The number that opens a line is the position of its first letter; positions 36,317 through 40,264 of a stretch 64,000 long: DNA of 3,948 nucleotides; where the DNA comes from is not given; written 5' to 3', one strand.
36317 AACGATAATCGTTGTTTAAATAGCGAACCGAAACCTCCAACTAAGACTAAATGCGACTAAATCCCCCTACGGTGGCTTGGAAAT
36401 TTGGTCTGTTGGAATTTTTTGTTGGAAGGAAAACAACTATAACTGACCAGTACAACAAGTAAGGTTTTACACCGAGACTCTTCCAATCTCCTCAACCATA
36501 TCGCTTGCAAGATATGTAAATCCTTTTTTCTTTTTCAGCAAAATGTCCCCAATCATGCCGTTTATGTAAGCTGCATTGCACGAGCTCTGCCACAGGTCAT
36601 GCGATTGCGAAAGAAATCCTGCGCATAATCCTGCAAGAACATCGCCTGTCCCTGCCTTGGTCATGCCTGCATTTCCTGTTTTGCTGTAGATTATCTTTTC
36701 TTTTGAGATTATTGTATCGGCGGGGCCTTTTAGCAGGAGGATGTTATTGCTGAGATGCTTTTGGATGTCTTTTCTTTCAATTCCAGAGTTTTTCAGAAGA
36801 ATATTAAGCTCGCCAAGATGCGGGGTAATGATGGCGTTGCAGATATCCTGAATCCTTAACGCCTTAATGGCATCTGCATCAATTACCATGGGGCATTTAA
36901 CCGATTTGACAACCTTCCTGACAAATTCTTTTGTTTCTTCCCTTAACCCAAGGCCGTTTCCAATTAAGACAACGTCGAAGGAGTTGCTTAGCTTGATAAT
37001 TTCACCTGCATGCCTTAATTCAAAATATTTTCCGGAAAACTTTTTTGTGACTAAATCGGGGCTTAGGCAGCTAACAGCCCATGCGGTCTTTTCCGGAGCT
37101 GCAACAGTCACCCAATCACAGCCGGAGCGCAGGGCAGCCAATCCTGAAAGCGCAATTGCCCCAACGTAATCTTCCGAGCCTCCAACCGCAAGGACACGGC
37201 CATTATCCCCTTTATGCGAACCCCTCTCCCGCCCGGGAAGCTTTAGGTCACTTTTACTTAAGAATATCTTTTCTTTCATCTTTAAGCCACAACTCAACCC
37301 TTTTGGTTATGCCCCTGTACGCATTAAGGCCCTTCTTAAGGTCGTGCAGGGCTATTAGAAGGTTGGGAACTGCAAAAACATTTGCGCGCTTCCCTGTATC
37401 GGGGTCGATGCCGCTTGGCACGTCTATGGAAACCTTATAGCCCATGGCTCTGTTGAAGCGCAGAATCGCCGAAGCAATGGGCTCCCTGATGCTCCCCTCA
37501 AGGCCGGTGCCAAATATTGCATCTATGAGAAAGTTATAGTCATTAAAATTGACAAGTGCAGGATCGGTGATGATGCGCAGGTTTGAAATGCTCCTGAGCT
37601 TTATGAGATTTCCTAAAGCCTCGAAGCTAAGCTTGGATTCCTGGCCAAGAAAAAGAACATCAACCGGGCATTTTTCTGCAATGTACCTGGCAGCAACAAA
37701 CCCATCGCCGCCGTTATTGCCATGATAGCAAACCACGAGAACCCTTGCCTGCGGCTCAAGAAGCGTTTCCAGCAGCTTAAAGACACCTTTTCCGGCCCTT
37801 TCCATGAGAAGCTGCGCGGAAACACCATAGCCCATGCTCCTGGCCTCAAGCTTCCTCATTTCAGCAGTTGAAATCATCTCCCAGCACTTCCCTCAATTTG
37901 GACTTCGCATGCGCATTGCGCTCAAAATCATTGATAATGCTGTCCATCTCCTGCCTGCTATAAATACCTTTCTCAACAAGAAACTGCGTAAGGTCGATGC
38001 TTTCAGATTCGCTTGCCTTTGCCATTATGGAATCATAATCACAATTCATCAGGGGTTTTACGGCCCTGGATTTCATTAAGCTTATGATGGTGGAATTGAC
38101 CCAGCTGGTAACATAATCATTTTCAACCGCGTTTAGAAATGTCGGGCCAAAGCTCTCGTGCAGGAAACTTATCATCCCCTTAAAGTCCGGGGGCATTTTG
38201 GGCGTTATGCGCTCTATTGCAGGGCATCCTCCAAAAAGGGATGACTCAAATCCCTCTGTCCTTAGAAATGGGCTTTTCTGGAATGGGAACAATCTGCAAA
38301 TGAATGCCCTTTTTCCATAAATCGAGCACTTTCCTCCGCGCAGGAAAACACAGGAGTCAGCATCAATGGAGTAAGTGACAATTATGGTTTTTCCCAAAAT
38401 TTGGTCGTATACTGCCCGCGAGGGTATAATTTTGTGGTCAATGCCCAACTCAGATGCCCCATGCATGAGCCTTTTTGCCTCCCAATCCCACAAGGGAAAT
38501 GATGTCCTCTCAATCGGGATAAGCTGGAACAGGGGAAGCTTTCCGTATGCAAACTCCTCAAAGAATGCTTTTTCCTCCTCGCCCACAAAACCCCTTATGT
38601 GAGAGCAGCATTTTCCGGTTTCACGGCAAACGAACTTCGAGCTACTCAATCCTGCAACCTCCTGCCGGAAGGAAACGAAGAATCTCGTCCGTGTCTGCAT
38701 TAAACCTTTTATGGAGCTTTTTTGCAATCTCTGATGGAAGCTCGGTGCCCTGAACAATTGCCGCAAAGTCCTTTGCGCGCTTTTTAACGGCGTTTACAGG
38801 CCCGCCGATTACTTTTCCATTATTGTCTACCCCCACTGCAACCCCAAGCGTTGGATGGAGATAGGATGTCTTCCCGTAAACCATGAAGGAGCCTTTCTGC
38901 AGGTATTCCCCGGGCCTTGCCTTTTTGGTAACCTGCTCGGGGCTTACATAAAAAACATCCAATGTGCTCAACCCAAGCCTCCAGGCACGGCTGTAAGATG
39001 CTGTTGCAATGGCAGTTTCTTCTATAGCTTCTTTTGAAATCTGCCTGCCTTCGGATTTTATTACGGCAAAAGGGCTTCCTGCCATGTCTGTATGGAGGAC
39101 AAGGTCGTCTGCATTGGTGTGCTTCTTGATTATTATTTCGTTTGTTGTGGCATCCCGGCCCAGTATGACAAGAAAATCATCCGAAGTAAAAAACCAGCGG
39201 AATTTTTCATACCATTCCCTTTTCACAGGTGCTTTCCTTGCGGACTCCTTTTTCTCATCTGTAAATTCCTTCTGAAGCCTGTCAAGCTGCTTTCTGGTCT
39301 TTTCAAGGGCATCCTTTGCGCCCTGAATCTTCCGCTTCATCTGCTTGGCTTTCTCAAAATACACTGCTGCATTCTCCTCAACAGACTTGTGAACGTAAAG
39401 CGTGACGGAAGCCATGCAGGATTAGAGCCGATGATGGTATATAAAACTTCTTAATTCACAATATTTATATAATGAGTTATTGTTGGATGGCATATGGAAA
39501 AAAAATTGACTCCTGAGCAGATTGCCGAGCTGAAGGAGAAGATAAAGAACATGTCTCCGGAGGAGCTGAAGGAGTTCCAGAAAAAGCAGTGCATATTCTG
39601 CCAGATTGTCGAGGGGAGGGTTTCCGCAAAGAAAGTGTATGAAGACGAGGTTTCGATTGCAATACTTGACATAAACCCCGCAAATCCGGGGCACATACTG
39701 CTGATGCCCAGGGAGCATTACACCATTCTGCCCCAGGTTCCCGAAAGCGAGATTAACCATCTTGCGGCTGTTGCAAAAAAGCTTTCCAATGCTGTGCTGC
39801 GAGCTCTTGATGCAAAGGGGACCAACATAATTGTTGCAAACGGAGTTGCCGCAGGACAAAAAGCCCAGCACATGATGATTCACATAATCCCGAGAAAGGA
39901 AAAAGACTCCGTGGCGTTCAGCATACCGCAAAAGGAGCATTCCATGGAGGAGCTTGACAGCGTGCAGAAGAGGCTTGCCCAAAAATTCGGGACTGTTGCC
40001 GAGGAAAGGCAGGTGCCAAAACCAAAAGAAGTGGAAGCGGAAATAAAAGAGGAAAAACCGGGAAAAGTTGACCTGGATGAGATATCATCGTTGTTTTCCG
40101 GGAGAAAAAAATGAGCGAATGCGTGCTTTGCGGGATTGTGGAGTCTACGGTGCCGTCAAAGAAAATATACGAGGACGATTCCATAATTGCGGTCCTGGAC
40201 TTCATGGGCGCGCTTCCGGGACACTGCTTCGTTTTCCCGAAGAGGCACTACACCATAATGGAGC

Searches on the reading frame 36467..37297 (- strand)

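Call 12: search_protein_families(library=pfam, proteins=[window:36467-37297:-], max_evalue=0.01)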
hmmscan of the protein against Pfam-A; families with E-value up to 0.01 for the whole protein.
window:36467-37297:- (276 aa): 1 family
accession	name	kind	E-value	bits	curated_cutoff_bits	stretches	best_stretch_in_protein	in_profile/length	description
PF01256.23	Carb_kinase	-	5.3e-50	170.6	27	1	36-271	2-240/242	NAD(P)H-hydrate dehydratase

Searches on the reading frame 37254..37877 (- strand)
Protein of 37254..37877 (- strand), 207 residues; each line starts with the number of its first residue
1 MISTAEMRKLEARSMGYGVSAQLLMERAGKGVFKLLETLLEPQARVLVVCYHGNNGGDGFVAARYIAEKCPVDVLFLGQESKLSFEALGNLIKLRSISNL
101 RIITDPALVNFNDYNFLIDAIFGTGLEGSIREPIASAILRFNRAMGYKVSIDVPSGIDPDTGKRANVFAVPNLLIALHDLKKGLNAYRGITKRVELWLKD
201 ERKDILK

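Call 12: search_protein_families(library=pfam, proteins=[window:37254-37877:-], max_evalue=0.01)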
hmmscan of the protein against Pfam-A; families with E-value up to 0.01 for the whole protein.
window:37254-37877:- (207 aa): 1 family
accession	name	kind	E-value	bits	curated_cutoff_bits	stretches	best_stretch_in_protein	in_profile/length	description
PF03853.21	YjeF_N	-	7.4e-35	120.8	24.9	1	23-183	3-169/169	YjeF-related protein N-terminus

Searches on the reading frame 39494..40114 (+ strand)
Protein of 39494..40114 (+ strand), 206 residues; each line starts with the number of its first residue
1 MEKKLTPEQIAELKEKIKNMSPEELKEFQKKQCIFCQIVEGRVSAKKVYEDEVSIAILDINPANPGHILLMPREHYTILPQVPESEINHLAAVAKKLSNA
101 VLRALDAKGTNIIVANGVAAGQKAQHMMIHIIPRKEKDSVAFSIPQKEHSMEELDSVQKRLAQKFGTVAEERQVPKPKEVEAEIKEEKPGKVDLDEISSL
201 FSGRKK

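Call 12: search_protein_families(library=pfam, proteins=[window:39494-40114:+], max_evalue=0.01)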
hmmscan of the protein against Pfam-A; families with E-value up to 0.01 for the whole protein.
window:39494-40114:+ (206 aa): 3 families
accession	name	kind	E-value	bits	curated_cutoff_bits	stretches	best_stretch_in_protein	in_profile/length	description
PF01230.28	HIT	-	2.1e-21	76.8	21.5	1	43-136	4-97/98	HIT domain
PF11969.13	DcpS_C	-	3.3e-12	47.3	24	1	32-135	1-103/114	Scavenger mRNA decapping enzyme C-term binding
PF04677.20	CwfJ_C_1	-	0.0014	19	21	1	30-136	11-111/122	Protein similar to CwfJ C-terminus 1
